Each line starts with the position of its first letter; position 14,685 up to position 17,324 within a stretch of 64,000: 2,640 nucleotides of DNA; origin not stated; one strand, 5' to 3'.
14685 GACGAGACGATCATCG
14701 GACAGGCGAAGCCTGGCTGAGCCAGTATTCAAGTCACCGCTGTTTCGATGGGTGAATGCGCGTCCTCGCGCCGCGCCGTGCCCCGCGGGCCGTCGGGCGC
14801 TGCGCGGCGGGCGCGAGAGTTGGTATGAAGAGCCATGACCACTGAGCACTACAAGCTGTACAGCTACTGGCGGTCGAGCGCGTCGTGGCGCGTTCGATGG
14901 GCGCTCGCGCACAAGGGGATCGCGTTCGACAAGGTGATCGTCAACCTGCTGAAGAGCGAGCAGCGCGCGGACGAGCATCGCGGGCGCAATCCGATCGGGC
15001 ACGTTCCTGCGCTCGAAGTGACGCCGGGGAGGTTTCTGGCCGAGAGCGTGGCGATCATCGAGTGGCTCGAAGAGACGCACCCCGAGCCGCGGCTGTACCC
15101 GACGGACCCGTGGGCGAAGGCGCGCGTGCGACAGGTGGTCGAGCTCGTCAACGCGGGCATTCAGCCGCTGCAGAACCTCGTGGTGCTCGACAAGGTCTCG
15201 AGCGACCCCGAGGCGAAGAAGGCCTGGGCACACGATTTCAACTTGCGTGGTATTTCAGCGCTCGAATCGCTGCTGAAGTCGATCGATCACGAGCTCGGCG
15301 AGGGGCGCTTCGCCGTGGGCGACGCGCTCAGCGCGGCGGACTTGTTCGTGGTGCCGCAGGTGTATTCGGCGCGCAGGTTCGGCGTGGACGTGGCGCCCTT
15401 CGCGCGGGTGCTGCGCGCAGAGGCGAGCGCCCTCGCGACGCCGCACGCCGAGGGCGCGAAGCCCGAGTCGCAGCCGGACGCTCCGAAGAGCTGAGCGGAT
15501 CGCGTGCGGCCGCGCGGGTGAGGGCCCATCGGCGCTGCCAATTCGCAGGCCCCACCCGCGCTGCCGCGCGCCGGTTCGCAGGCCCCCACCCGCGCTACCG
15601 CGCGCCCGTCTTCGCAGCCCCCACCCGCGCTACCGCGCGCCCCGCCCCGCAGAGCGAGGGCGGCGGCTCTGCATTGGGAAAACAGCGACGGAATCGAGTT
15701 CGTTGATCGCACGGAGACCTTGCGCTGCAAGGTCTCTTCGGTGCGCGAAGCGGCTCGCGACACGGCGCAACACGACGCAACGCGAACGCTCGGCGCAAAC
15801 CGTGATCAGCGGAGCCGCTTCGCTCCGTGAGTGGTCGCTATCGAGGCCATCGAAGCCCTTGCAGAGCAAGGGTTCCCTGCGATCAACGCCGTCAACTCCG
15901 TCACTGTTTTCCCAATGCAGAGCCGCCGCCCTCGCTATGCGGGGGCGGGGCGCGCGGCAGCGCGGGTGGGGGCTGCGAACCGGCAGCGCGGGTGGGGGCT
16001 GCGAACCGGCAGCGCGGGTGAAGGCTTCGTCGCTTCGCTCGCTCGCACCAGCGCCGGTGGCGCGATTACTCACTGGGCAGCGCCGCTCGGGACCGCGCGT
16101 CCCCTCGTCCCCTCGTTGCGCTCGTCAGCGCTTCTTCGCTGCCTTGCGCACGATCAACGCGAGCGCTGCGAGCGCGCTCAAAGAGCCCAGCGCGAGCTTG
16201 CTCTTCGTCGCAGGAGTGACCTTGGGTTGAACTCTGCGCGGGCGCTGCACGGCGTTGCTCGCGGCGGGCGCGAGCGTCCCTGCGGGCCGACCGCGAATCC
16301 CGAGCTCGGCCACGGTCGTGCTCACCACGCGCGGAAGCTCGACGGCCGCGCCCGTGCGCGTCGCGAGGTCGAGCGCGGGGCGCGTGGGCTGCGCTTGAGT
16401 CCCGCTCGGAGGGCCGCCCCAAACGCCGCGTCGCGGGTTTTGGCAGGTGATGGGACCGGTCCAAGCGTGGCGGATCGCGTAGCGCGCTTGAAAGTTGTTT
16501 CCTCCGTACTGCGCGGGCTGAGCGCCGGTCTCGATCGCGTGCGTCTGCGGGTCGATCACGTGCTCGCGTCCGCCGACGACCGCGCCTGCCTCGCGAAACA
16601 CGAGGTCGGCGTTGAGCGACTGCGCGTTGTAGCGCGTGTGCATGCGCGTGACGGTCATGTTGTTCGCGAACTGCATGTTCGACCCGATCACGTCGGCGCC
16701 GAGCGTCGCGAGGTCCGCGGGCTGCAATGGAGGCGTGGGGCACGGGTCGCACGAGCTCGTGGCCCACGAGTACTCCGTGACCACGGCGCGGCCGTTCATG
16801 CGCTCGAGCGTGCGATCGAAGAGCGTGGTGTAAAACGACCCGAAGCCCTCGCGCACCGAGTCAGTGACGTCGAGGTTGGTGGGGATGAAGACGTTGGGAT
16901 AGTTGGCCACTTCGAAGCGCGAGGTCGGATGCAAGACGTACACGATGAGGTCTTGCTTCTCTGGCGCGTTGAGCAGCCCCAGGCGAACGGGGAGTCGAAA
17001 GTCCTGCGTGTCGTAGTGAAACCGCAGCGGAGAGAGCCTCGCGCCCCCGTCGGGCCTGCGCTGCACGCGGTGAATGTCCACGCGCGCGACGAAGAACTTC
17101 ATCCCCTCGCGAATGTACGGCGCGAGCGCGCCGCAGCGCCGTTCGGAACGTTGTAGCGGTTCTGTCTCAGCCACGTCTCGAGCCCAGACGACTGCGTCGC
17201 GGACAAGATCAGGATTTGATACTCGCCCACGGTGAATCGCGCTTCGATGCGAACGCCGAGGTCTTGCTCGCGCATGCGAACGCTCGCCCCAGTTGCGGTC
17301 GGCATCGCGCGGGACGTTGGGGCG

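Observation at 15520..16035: Roughly 500 bp nested palindrome (MITE-like or structured RNA) between maiA and the DUF2330 gene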

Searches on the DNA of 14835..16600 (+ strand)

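Call 6: search_rna_families(source=window, start=15000, end=16600, threshold=evalue, max_evalue=1)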
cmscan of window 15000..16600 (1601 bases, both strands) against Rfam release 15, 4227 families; matches with E-value up to 1: 2.
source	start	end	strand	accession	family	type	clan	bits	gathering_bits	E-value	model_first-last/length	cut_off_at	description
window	15741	15798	-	RF04076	mir-H11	Gene; miRNA;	-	23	70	0.31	1-72/72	no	mir-H11 microRNA precursor family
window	15737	15800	-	RF03552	mir-43_2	Gene; miRNA;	-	19.9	90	0.27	1-78/78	no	mir-43_2 microRNA precursor family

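Call 45: search_dna_similar(query=window:15527-16006:+, collection=plasmids, mode=distant, max_evalue=0.01)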
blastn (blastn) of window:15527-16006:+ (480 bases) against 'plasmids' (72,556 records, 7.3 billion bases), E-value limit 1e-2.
No match.

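Call 53: search_dna_similar(query=window:15527-16006:+, collection=phages, mode=distant, max_evalue=0.01)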
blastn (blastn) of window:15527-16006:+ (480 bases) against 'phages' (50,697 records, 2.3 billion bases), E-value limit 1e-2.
No match.

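Call 70: search_rna_families(sources=[L024, L029], threshold=evalue, max_evalue=1)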
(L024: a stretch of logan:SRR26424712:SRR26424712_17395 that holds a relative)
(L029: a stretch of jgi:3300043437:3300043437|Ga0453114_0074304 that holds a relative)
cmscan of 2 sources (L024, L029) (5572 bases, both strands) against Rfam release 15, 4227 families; matches with E-value up to 1: 5.
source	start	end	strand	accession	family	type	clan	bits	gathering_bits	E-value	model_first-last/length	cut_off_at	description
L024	2771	2858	+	RF04187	MIR862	Gene; miRNA;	-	27.4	100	0.018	1-110/110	no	MIR862 microRNA precursor family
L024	2747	2877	+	RF03206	mir-3102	Gene; miRNA;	-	26.4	61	0.25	1-104/104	no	mir-3102 microRNA precursor family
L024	2768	2861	+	RF04114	MIR4374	Gene; miRNA;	-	23.6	105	0.14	14-107/119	no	MIR4374 microRNA precursor family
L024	2765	2868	-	RF00696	mir-203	Gene; miRNA;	-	22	65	0.2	1-80/80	no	mir-203 microRNA precursor family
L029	1900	1972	-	RF02784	SorX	Gene; sRNA;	-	21.8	46.6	0.074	1-73/73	no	Singlet oxygen resistance RNA X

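Call 72: search_dna_similar(query=L021:3649-3965:+, collection=plasmids, mode=distant, max_evalue=1)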
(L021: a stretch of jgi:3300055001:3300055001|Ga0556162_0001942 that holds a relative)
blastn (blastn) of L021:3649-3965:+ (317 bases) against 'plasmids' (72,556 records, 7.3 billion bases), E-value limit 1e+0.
Records with a match: 4; places in all: 4; records where one place covers at least 80% of the query: 0.
Best place of each record, by identity: 95-99% 1; 90-95% 1; 80-90% 2.
By first word of the organism name: Dyella 1; Streptomyces 1; Paraburkholderia 1; Peteryoungia 1.
By predicted mobility (MOB-suite, as given by PLSDB): non-mobilizable 3; mobilizable 1.
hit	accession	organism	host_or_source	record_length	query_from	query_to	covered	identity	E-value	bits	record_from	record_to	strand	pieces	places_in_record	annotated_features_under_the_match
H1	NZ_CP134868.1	Dyella sp. BiH032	Soil,soil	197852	20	61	13%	81.0%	1e+0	41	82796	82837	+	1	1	copper resistance system multicopper oxidase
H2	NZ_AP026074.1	Streptomyces nigrescens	-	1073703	275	310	11%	86.1%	1e+0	42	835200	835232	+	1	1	none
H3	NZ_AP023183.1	Paraburkholderia sp. PGU19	Physopelta gutta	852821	111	137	9%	92.6%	1e+0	41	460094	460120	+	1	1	FHA domain-containing protein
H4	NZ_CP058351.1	Peteryoungia desertarenae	Pure culture,Saline Desert Soil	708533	133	157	8%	96.0%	1e+0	42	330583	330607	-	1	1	IS5 family transposase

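Call 74: search_dna_similar(query=L028:3649-3986:+, collection=plasmids, mode=distant, max_evalue=1)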
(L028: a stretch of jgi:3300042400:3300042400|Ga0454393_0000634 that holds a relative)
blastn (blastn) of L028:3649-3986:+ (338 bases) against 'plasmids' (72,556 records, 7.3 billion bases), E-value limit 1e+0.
Records with a match: 88; places in all: 88; records where one place covers at least 80% of the query: 0.
Best place of each record, by identity: 90-95% 1; 80-90% 84; 60-80% 3.
By first word of the organism name: Ralstonia 81; Streptomyces 3; Rhodococcus 1; Burkholderia 1; Gemmatirosa 1; Gemmobacter 1.
By predicted mobility (MOB-suite, as given by PLSDB): mobilizable 66; non-mobilizable 21; conjugative 1.
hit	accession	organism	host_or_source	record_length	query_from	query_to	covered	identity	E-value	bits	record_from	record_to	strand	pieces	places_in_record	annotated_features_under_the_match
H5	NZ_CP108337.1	Streptomyces virginiae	-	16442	45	99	16%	80.7%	7e-3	48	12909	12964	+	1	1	DUF2637 domain-containing protein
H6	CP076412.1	Ralstonia wenshanensis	soil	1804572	41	90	15%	82.0%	2e-3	51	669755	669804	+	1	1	phosphatase PAP2 family protein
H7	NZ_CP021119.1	Streptomyces sp. CLI2509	Hymenochaete rubiginosa,whole organism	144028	131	182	15%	78.6%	3e-1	43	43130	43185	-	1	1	hypothetical protein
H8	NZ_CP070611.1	Rhodococcus koreensis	cell culture,rhizosphere of apple ...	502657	45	96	15%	78.2%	9e-2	45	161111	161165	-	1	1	helix-turn-helix transcriptional regulator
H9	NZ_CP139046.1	Streptomyces sp. KN37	whole organism,Kanas soil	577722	47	96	15%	79.2%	9e-2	46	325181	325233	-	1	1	AAA family ATPase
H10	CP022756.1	Ralstonia solanacearum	Solanum tuberosum,single cell,Potato ...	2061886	154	195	12%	83.3%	3e-1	43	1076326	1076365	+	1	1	YscQ/HrcQ family type III secretion apparatus protein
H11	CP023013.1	Ralstonia solanacearum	Solanum tuberosum,single cell,Potato ...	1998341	154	195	12%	83.3%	3e-1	43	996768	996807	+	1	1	none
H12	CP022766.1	Ralstonia solanacearum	Solanum tuberosum,single cell,Potato ...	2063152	154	195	12%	83.3%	3e-1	43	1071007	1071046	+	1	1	YscQ/HrcQ family type III secretion apparatus protein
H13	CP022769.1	Ralstonia solanacearum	Solanum tuberosum,single cell,Potato ...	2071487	154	195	12%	83.3%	3e-1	43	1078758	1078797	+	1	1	YscQ/HrcQ family type III secretion apparatus protein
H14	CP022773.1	Ralstonia solanacearum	Solanum tuberosum,single cell,Potato ...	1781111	154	195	12%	83.3%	3e-1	43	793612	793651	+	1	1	YscQ/HrcQ family type III secretion apparatus protein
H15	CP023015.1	Ralstonia solanacearum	Solanum tuberosum,single cell,Potato ...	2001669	154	195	12%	83.3%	3e-1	43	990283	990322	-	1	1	YscQ/HrcQ family type III secretion apparatus protein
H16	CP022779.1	Ralstonia solanacearum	Solanum tuberosum,single cell,Potato ...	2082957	154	195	12%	83.3%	3e-1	43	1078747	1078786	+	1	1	YscQ/HrcQ family type III secretion apparatus protein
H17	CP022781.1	Ralstonia solanacearum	Solanum tuberosum,single cell,Potato ...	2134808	154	195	12%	83.3%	3e-1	43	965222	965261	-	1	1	YscQ/HrcQ family type III secretion apparatus protein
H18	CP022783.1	Ralstonia solanacearum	Solanum tuberosum,single cell,Potato ...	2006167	154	195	12%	83.3%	3e-1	43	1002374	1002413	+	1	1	YscQ/HrcQ family type III secretion apparatus protein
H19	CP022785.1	Ralstonia solanacearum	Solanum tuberosum,single cell,Potato ...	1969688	154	195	12%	83.3%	3e-1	43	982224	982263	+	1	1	YscQ/HrcQ family type III secretion apparatus protein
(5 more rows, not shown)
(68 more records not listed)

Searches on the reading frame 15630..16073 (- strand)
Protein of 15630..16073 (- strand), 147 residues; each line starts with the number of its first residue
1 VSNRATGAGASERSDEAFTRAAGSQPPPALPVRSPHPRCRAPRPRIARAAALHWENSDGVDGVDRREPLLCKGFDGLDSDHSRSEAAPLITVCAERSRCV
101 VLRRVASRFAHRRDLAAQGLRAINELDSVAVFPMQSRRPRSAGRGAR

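Call 9: search_protein_families(library=pfam, proteins=[window:15630-16073:-])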
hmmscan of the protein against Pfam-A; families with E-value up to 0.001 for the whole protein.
window:15630-16073:- (147 aa): 0 families

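Call 24: find_homologous_proteins(query=window:15630-16073:-, max_evalue=10)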
Query window:15630-16073:-: 336 candidates shared short words with the query, none scored E <= 10.

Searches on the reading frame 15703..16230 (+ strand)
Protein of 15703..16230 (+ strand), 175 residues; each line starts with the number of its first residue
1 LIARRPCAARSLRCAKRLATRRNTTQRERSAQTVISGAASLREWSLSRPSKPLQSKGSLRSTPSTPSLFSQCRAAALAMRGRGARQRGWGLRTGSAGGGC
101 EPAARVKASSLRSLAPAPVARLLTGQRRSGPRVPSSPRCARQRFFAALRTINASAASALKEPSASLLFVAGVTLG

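Call 9: search_protein_families(library=pfam, proteins=[window:15703-16230:+])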
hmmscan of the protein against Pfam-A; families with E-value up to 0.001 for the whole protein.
window:15703-16230:+ (175 aa): 0 families

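Call 30: search_protein_representatives(protein=window:15703-16230:+)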
Query: 175 residues. Proteins with E-value up to 0.001 (for the whole library): 1; up to 1e-10: 1; up to 1e-30: 0. The best 1 are listed.
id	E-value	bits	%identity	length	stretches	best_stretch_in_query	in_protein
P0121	3.2e-26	108.5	29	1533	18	122-172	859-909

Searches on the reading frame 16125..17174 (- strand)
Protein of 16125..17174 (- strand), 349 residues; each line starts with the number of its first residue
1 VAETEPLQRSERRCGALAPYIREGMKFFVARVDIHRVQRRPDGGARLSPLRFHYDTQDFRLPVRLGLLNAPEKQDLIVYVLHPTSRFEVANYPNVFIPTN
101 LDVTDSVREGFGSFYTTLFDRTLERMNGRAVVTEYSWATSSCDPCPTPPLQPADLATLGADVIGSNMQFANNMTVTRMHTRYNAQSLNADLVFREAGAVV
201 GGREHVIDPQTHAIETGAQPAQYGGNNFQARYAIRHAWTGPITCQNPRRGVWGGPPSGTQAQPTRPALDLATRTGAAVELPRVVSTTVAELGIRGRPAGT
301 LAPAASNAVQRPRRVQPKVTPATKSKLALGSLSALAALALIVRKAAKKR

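Call 9: search_protein_families(library=pfam, proteins=[window:16125-17174:-])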
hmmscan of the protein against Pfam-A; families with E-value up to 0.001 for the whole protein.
window:16125-17174:- (349 aa): 1 family
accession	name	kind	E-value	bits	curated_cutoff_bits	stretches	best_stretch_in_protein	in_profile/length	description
PF10092.14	DUF2330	-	1e-20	74.5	24.7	1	15-194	150-279/279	Uncharacterized protein conserved in bacteria (DUF2330)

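Call 43: find_encoding_contigs(protein=window:16125-17174:-, flank=3000, max_places=6)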
Protein window:16125-17174:- (349 aa): no gene with exactly this product is on record in the collection.
